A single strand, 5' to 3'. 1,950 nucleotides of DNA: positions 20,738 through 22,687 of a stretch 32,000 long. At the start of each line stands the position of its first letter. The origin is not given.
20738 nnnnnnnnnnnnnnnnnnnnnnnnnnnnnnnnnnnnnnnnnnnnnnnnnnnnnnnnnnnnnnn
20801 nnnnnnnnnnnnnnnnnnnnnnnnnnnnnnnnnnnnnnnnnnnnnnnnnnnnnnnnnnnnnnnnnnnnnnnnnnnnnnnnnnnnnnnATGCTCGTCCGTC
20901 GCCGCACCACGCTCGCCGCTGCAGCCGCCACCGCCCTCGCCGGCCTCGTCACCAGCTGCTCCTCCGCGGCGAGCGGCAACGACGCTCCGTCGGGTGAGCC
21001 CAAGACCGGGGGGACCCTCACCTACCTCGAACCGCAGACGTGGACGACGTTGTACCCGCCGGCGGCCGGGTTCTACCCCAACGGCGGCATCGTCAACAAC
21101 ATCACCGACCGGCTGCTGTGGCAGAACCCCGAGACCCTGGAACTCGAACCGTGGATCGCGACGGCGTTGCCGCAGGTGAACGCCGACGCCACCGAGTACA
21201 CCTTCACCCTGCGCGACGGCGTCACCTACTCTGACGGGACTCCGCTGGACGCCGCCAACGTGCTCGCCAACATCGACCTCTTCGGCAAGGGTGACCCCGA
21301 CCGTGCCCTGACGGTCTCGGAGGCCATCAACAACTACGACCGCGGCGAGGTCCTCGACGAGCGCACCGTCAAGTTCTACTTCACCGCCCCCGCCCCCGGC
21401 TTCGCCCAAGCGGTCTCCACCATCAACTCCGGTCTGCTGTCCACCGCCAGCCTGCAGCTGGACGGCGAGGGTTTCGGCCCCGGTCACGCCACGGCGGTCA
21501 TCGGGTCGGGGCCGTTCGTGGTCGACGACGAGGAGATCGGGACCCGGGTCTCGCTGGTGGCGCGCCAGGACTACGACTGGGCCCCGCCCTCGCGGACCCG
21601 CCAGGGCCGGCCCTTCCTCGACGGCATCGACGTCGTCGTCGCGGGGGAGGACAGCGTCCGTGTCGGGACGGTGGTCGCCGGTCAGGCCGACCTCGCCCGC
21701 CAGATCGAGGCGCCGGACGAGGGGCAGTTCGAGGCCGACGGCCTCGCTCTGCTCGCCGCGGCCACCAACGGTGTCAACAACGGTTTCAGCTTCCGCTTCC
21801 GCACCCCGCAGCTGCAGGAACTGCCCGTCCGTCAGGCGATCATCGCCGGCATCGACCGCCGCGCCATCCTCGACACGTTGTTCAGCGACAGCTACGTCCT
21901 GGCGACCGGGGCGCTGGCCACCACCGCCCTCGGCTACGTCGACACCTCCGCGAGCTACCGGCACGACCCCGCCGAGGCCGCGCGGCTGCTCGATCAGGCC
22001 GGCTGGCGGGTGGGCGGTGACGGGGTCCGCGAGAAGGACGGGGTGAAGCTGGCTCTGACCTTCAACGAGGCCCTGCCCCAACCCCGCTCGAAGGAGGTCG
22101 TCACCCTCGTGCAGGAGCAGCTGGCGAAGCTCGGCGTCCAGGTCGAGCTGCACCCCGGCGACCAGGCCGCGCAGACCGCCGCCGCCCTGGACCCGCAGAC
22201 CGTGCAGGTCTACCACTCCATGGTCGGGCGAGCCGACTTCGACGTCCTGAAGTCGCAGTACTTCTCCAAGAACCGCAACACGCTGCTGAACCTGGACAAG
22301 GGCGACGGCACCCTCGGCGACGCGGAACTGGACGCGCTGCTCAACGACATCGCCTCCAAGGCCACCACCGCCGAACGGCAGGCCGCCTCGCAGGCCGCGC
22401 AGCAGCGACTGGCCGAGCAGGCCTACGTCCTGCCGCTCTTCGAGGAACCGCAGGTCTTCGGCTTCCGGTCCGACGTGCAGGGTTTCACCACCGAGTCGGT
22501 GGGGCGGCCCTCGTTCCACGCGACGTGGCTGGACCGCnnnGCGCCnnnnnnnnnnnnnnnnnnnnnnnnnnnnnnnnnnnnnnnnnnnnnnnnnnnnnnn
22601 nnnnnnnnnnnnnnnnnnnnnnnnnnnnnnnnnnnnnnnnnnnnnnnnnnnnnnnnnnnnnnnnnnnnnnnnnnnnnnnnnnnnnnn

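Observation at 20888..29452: SAM-riboswitch-led 7-gene operon (family-5 SBP, 2 permeases, fused ATPase, LLM monooxygenase, double CMD/AhpD, VOC): candidate uncharacterised sulfur/methionine-scavenging system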

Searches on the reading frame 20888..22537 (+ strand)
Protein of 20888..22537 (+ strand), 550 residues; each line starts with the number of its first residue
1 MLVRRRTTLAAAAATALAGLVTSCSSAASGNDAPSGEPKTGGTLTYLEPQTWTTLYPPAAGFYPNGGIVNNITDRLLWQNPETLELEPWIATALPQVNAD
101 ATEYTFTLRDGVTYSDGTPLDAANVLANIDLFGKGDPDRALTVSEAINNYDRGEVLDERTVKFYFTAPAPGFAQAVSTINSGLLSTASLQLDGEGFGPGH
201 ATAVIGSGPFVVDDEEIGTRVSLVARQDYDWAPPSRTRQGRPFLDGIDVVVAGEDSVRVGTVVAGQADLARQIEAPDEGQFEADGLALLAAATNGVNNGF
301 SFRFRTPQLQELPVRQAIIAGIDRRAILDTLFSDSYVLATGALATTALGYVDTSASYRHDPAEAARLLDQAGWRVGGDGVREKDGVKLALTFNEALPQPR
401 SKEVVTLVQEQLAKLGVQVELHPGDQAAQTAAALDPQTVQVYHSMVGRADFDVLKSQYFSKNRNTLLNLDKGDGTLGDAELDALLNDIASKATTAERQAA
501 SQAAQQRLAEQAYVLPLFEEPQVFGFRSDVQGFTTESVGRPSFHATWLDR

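Call 7: search_protein_families(library=ncbifam, proteins=[window:20888-22537:+], max_evalue=0.001)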
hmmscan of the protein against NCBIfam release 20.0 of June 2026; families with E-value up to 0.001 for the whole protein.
window:20888-22537:+ (550 aa): 9 families
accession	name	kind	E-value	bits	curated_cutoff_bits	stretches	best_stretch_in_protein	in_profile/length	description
TIGR04028.1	SBP_KPN_01854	hypoth_equivalog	2.3e-260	864.4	468.5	1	43-549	1-509/509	TIGR04028 family ABC transporter substrate-binding protein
TIGR02294.1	nickel_nikA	equivalog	1.6e-33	116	393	1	77-518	39-471/501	nickel ABC transporter substrate-binding protein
NF045468.1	Opp5A_nikA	equivalog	1.9e-27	95.9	600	1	81-536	52-475/488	nickel ABC transporter substrate-binding protein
NF045467.1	Opp4A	equivalog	5.9e-25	87.5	650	2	203-546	206-554/556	oligopeptide ABC transporter substrate-binding protein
NF011942.0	PRK15413.1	equivalog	9.5e-23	80.6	594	1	96-440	80-403/512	glutathione ABC transporter substrate-binding protein GsiB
NF047575.1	opine_bind_CntA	exception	1.3e-20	73.5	800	2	309-429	296-416/535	staphylopine-dependent metal ABC transporter substrate-binding lipoprotein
NF011689.0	PRK15109.1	equivalog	2.5e-15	56.1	560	1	155-545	162-535/547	ABC transporter substrate-binding protein SapA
NF043070.1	DppA_dipep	equivalog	2.9e-11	42.6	1005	1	74-460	62-449/535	dipeptide ABC transporter periplasmic-binding protein DppA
NF007287.0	PRK09755.1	equivalog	7.4e-08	31.7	1098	1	68-534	59-517/535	ABC transporter substrate-binding protein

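Call 8: search_protein_families(library=pfam, proteins=[window:20888-22537:+], max_evalue=0.001)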
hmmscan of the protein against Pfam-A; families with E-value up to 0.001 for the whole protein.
window:20888-22537:+ (550 aa): 1 family
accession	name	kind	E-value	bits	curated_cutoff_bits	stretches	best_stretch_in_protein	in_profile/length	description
PF00496.27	SBP_bac_5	-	4.8e-62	210.6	32.4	1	85-441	1-341/368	Bacterial extracellular solute-binding proteins, family 5 Middle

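Call 15: find_homologous_proteins(query=window:20888-22537:+, max_evalue=1e-40)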
Query window:20888-22537:+ (550 aa): 3100 proteins with E <= 1e-40 among 8000 candidates; the best 120 are listed.
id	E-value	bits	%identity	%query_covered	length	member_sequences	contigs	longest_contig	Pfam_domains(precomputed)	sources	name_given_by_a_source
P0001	0.0e+0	1216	100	100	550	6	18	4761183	PF00496.28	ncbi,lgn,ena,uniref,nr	ncbi:TIGR04028 family ABC transporter substrate-binding protein [Kineococcus radiotolerans]|uniref:E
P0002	0.0e+0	1038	84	100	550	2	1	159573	PF00496.28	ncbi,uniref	ncbi:TIGR04028 family ABC transporter substrate-binding protein [Kineococcus sp. SYSU DK002]|uniref:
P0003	0.0e+0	1029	84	100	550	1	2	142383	PF00496.28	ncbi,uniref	ncbi:TIGR04028 family ABC transporter substrate-binding protein [Kineococcus terrestris]|uniref:TIGR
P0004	3.0e-278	942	77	100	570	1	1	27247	PF00496.28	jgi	jgi:peptide/nickel transport system substrate-binding protein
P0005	3.8e-266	902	78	93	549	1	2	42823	PF00496.28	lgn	-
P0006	4.8e-266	902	74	100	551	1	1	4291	PF00496.28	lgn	-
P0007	7.1e-266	901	77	93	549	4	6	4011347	PF00496.28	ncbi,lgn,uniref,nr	ncbi:TIGR04028 family ABC transporter substrate-binding protein [Microbacterium resistens]|uniref:TI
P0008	1.9e-265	900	78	92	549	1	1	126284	PF00496.28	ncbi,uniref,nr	ncbi:TIGR04028 family ABC transporter substrate-binding protein [Microbacterium resistens]|uniref:TI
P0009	4.0e-265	899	74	96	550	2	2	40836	PF00496.28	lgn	-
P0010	4.4e-265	898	73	100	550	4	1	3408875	PF00496.28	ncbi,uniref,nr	ncbi:TIGR04028 family ABC transporter substrate-binding protein [Leucobacter luti]|uniref:TIGR04028 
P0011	2.5e-264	896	77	92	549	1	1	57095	PF00496.28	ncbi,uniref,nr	ncbi:TIGR04028 family ABC transporter substrate-binding protein [Microbacterium resistens]|uniref:TI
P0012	1.6e-263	893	77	93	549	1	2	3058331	PF00496.28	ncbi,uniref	ncbi:TIGR04028 family ABC transporter substrate-binding protein [Microbacterium resistens]|uniref:TI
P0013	7.6e-263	891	74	94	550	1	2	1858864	PF00496.28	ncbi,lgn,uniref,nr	ncbi:TIGR04028 family ABC transporter substrate-binding protein [Leucobacter luti]|uniref:Peptide/ni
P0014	8.0e-263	891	73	100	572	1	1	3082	PF00496.28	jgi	jgi:peptide/nickel transport system substrate-binding protein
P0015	5.4e-262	888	75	96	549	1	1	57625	PF00496.28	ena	-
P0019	3.8e-260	882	75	94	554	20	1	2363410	PF00496.28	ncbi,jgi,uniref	ncbi:TIGR04028 family ABC transporter substrate-binding protein [Microbacterium sp. S1037]|jgi:pepti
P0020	5.9e-260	882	72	100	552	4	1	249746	PF00496.28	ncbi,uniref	ncbi:TIGR04028 family ABC transporter substrate-binding protein [Microlunatus sp. GCM10028923]|unire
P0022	2.1e-259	880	75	94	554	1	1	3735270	PF00496.28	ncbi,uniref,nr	ncbi:TIGR04028 family ABC transporter substrate-binding protein [Microbacterium trichothecenolyticum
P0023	4.9e-259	879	74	96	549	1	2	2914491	PF00496.28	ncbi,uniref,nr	ncbi:TIGR04028 family ABC transporter substrate-binding protein [Microbacterium pseudoresistens]|uni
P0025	8.4e-259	878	72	100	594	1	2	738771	PF00496.28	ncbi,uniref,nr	ncbi:TIGR04028 family ABC transporter substrate-binding protein [Saccharopolyspora indica]|uniref:TI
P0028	6.2e-258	875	74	96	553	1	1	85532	PF00496.28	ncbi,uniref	ncbi:TIGR04028 family ABC transporter substrate-binding protein [Microbacterium sp. P02]|uniref:TIGR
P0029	1.5e-257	874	74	97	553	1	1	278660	PF00496.28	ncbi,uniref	ncbi:TIGR04028 family ABC transporter substrate-binding protein [Microbacterium sp. P03]|uniref:TIGR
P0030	2.1e-257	873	74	96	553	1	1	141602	PF00496.28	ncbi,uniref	ncbi:TIGR04028 family ABC transporter substrate-binding protein [Microbacterium sp. P01]|uniref:TIGR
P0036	1.9e-256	870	73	97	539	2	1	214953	PF00496.28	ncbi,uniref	ncbi:TIGR04028 family ABC transporter substrate-binding protein [Microbacterium sp. NPDC096154]|unir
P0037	4.7e-256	869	74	95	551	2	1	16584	PF00496.28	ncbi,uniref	ncbi:TIGR04028 family ABC transporter substrate-binding protein [Microbacterium sp.]|uniref:TIGR0402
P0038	5.9e-256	868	74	95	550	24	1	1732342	PF00496.28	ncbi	ncbi:TIGR04028 family ABC transporter substrate-binding protein [Microbacterium aurum]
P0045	8.9e-255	864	75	93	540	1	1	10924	PF00496.28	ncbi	ncbi:TIGR04028 family ABC transporter substrate-binding protein, partial [Clavibacter michiganensis]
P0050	3.4e-254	863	74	96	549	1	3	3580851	PF00496.28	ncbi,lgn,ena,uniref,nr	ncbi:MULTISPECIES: TIGR04028 family ABC transporter substrate-binding protein [unclassified Microbac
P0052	3.7e-254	862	74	93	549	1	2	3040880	PF00496.28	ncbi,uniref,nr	ncbi:TIGR04028 family ABC transporter substrate-binding protein [Microbacterium oryzae]|uniref:TIGR0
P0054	6.1e-254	862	74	95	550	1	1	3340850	PF00496.28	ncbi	ncbi:TIGR04028 family ABC transporter substrate-binding protein [Microbacterium aurum]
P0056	1.1e-253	861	74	96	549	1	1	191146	PF00496.28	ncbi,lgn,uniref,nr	ncbi:TIGR04028 family ABC transporter substrate-binding protein [Microbacterium barkeri]|uniref:TIGR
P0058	1.4e-253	860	74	96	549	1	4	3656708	PF00496.28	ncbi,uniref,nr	ncbi:TIGR04028 family ABC transporter substrate-binding protein [Microbacterium sp. JZ70]|uniref:ABC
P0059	1.5e-253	860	74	93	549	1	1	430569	PF00496.28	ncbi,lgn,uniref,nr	ncbi:TIGR04028 family ABC transporter substrate-binding protein [Microbacterium oryzae]|uniref:TIGR0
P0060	1.9e-253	860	74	96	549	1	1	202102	PF00496.28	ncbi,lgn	ncbi:TIGR04028 family ABC transporter substrate-binding protein [Microbacterium sp. KNMS]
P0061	2.6e-253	860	71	100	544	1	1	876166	PF00496.28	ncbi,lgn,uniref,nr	ncbi:TIGR04028 family ABC transporter substrate-binding protein [Leucobacter massiliensis]|uniref:AB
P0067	5.1e-253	859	74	96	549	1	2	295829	PF00496.28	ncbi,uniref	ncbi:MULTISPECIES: TIGR04028 family ABC transporter substrate-binding protein [unclassified Microbac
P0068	6.3e-253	858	73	96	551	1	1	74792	PF00496.28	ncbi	ncbi:MAG: TIGR04028 family ABC transporter substrate-binding protein [Microbacterium sp.]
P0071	1.7e-252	857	72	99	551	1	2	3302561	PF00496.28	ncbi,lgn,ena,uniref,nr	ncbi:TIGR04028 family ABC transporter substrate-binding protein [Microbacterium lacticum]|uniref:TIG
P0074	2.5e-252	856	74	94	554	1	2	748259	PF00496.28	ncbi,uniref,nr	ncbi:TIGR04028 family ABC transporter substrate-binding protein [Microbacterium marinilacus]|uniref:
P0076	3.7e-252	856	73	96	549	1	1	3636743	PF00496.28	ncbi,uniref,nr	ncbi:TIGR04028 family ABC transporter substrate-binding protein [Microbacterium betulae]|uniref:TIGR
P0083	1.4e-251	854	72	99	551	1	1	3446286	PF00496.28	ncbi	ncbi:TIGR04028 family ABC transporter substrate-binding protein [Microbacterium lacticum]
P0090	2.7e-251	853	72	96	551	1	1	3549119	PF00496.28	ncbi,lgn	ncbi:TIGR04028 family ABC transporter substrate-binding protein [Microbacterium lacticum]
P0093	6.7e-251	852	72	99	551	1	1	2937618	PF00496.28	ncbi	ncbi:TIGR04028 family ABC transporter substrate-binding protein [Microbacterium lacticum]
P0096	1.4e-250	851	71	100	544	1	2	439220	PF00496.28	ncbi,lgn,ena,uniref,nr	ncbi:TIGR04028 family ABC transporter substrate-binding protein [Leucobacter chironomi]|uniref:TIGR0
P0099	2.2e-250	850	72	99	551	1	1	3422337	PF00496.28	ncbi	ncbi:TIGR04028 family ABC transporter substrate-binding protein [Microbacterium lacticum]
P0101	3.5e-250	849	72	99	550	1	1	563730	PF00496.28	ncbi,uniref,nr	ncbi:TIGR04028 family ABC transporter substrate-binding protein [Microbacterium sp. lyk4-40-TSB-66]|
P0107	1.2e-249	848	73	92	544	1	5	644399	PF00496.28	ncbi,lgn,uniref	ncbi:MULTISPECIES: TIGR04028 family ABC transporter substrate-binding protein [unclassified Leucobac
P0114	3.1e-249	846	73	92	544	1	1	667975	PF00496.28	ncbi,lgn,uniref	ncbi:TIGR04028 family ABC transporter substrate-binding protein [Leucobacter sp. VD1]|uniref:TIGR040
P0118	1.3e-248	844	72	96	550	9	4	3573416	PF00496.28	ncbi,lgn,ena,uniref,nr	ncbi:TIGR04028 family ABC transporter substrate-binding protein [Leucobacter aridicollis]|uniref:Pep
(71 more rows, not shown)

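Call 17: find_related_loci(query=A1, collection=genome_contigs, flank=10000)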
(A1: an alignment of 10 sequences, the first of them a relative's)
Query A1 (550 aa) in genome_contigs; peptide patterns used: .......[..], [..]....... (x = any residue, [..] = any of these).
261 stretches matched a pattern; 215 encode a relative of the query (tblastn E <= 1e-3); the best 80 are kept; 80 distinct loci.
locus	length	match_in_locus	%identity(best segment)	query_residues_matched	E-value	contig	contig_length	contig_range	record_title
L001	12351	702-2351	84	1-550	0e+0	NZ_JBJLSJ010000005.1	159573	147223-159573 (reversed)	Kineococcus sp. SYSU DK002 NODE_5_length_159573_cov_27.233647, whole genome shotgun sequence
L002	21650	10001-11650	84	1-550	0e+0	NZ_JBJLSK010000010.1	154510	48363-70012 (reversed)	Kineococcus sp. SYSU DK001 NODE_10_length_154510_cov_27.604393, whole genome shotgun sequence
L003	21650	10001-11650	84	1-550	0e+0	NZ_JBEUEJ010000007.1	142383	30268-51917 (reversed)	Kineococcus terrestris strain KCTC 39738 NODE_7_length_142383_cov_26.021489, whole genome shotgun sequence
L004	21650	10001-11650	72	1-548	0e+0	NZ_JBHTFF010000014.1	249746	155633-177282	Microlunatus sp. GCM10028923 strain SOC37 spades_K_17_127_14, whole genome shotgun sequence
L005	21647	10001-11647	72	1-549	0e+0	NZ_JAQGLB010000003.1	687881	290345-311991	Saccharopolyspora indica strain KCTC 29208 NODE_3_length_687881_cov_31.312084, whole genome shotgun sequence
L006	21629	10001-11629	73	5-550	0e+0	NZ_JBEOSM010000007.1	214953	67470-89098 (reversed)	Microbacterium sp. NPDC096154 NPDC096154_221_B12.ctg-0007, whole genome shotgun sequence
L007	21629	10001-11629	72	6-550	0e+0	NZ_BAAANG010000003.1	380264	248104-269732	Microbacterium paludicola strain JCM 14308 sequence03, whole genome shotgun sequence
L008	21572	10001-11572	74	23-550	0e+0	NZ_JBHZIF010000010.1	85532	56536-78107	Microbacterium sp. P02 Scaffold6_1, whole genome shotgun sequence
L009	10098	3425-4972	75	35-550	0e+0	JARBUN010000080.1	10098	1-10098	MAG: Microbacterium sp. isolate L_E1_T20_C_bin.70 scaffold_10543, whole genome shotgun sequence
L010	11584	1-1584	73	23-550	0e+0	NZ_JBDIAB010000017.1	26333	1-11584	MAG: Microbacterium sp. isolate AS-MICRO-3CA.149 NODE_7673_length_26333_cov_25.191477, whole genome shotgun sequence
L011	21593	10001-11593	72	19-550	0e+0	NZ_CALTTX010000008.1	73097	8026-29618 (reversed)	MAG: uncultured Microbacterium sp. isolate T99RdFNABa_bin.16.MAG NODE_120_length_73097_cov_8.427727, whole genome shotgu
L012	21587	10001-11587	74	21-548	0e+0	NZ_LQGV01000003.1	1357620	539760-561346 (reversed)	Microbacterium sp. TNHR37B AVP41_contig000003, whole genome shotgun sequence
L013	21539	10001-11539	75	35-548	0e+0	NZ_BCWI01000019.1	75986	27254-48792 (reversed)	Microbacterium hominis NBRC 15708, whole genome shotgun sequence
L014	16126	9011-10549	76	35-548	0e+0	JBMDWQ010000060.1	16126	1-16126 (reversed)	MAG: Microbacterium sp. isolate ContRs1_8 ContRs1_contig60, whole genome shotgun sequence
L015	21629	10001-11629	72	6-548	0e+0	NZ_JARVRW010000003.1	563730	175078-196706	Microbacterium sp. lyk4-40-TSB-66 NODE_2_length_563730_cov_94.492908, whole genome shotgun sequence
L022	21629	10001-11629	71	6-548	0e+0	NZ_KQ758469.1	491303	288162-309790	Microbacterium enclense strain NIO-1002 Scaffold3, whole genome shotgun sequence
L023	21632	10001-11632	72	6-548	0e+0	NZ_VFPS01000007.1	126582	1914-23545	Microbacterium lacticum strain DSM 20427 Ga0264346_17, whole genome shotgun sequence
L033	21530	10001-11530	74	37-548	0e+0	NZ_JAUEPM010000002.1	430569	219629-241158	Microbacterium oryzae strain ZSM5 NODE_2_length_430569_cov_148.006986, whole genome shotgun sequence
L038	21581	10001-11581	69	21-550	0e+0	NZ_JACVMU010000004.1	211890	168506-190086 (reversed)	Leucobacter sp. cx-42 Scaffold2_2, whole genome shotgun sequence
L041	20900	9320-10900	72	24-550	0e+0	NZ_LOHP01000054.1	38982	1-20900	Leucobacter sp. G161 contig24, whole genome shotgun sequence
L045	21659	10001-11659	67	3-550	0e+0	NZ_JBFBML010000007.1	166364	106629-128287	Leucobacter sp. NPDC077196 NPDC077196_63_F6.ctg-0007, whole genome shotgun sequence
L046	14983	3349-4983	71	5-548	0e+0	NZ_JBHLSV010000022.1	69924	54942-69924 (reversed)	Brachybacterium hainanense strain CICC 10874 GCM70007038_46, whole genome shotgun sequence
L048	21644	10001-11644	68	1-550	0e+0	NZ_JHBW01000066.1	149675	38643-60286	Leucobacter musarum subsp. musarum strain CBX152 contig_70, whole genome shotgun sequence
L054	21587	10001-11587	70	17-548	0e+0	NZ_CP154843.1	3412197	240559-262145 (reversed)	Microbacterium sp. 2P06AB chromosome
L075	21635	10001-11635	67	3-548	0e+0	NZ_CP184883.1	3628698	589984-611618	Brachybacterium sp. UNK5269 chromosome, complete genome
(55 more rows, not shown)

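Call 36: search_protein_families(library=pfam, proteins=[L023:6054-7289:+, L023:7298-9856:+, L048:7735-9906:-, L048:7047-7742:-, L033:8791-9807:-, L033:7392-8780:-, L004:8810-9865:+, L046:2125-3162:+, L022:8740-9807:-, L075:9333-9827:-], max_evalue=0.0001)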
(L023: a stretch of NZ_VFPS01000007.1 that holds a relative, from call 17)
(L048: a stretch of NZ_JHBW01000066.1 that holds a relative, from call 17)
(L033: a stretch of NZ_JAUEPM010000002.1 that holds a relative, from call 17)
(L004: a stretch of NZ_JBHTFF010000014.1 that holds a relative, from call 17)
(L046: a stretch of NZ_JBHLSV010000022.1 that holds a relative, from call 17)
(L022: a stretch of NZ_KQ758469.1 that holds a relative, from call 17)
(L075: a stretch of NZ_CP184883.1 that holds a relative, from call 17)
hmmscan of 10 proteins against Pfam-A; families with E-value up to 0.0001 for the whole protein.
L023:6054-7289:+ (412 aa): 1 family
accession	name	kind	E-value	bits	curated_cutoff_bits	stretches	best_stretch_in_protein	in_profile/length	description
PF00128.31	Alpha-amylase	-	3.1e-05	23.9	22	1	2-206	172-358/446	Alpha amylase, catalytic domain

L023:7298-9856:+ (853 aa): 1 family
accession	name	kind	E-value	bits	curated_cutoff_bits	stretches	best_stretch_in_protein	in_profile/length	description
PF00128.31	Alpha-amylase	-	4.1e-15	56.4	22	1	22-99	17-93/446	Alpha amylase, catalytic domain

L048:7735-9906:- (723 aa): 1 family
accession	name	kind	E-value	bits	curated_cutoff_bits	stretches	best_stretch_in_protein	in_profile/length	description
PF13454.12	NAD_binding_9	-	5.7e-33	114.5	21.8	1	26-246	1-153/155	FAD-NAD(P)-binding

L048:7047-7742:- (231 aa): 5 families
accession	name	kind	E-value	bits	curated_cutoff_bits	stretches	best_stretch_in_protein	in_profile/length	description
PF00106.31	adh_short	-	2.3e-42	145.1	26.6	1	7-185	2-191/195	short chain dehydrogenase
PF13561.12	adh_short_C2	-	3.6e-31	109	27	1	12-209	1-217/236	Enoyl-(Acyl carrier protein) reductase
PF08659.16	KR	-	6.7e-10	39.6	22.6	1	9-158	4-164/180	KR domain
PF01370.27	Epimerase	-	5e-08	33.1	20.9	1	9-132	2-117/240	NAD dependent epimerase/dehydratase family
PF13460.12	NAD_binding_10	-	4.2e-06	27.2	27.2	1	12-90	1-74/184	NAD(P)H-binding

L033:8791-9807:- (338 aa): 2 families
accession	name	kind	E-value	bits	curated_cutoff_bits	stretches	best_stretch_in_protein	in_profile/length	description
PF00056.29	Ldh_1_N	-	5e-40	137.2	27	1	29-166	2-140/141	lactate/malate dehydrogenase, NAD binding domain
PF02866.23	Ldh_1_C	-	9.6e-35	120.6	22.6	1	170-332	1-166/174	lactate/malate dehydrogenase, alpha/beta C-terminal domain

L033:7392-8780:- (462 aa): 9 families
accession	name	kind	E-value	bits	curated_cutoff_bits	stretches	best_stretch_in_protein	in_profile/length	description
PF06745.19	ATPase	-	9.4e-18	64.9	26.6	1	84-154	3-74/231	KaiC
PF13481.12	AAA_25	-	6.1e-17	62.3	27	1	94-232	26-195/195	AAA domain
PF18073.7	Zn_ribbon_LapB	-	6e-11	42.3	25.7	1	21-48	1-28/28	Rubredoxin metal binding domain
PF13401.12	AAA_22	-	2.7e-09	37.9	27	1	102-226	7-123/130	AAA domain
PF03796.21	DnaB_C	-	2.9e-08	33.8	27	0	84-146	4-66/255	DnaB-like helicase C terminal domain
PF13191.12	AAA_16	-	3.1e-07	31.5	32.6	1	101-224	25-137/167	AAA ATPase domain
PF13541.12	ChlI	-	2.1e-06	28.1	27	1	371-432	54-115/121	Subunit ChlI of Mg-chelatase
PF00004.35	AAA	-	4.9e-06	27.5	21.2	1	103-228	1-109/131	ATPase family associated with various cellular activities (AAA)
PF25199.1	nSTAND_NTPase5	-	4.8e-05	23.6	34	0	102-144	43-86/145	Novel STAND NTPase 5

L004:8810-9865:+ (352 aa): 4 families
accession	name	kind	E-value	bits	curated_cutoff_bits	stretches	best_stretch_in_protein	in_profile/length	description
PF13377.12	Peripla_BP_3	-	8.5e-36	124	26.5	1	185-346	1-167/167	Periplasmic binding protein-like domain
PF00532.27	Peripla_BP_1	-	7.2e-22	78.6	22.2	1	78-342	3-279/281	Periplasmic binding proteins and sugar binding domain of LacI family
PF00356.27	LacI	-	1e-12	48.1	27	1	26-67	2-43/46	Bacterial regulatory proteins, lacI family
PF13407.12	Peripla_BP_4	-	1.4e-12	48.1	35.1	1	79-327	1-257/258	Periplasmic binding protein domain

L046:2125-3162:+ (346 aa): 3 families
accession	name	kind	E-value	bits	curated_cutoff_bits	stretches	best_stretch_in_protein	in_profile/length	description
PF13508.13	Acetyltransf_7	-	1.2e-09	38.9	27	1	56-110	5-53/84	Acetyltransferase (GNAT) domain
PF00583.31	Acetyltransf_1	-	2.5e-09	37.9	20.7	1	45-150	24-115/116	Acetyltransferase (GNAT) family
PF13302.13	Acetyltransf_3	-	4.7e-08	34.3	25.4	1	3-151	2-137/138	Acetyltransferase (GNAT) domain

L022:8740-9807:- (355 aa): 1 family
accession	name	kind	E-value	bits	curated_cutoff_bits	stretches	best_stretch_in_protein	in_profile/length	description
PF00248.27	Aldo_ket_red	-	1.6e-48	165.7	24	1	69-337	2-290/291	Aldo/keto reductase family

L075:9333-9827:- (164 aa): 0 families
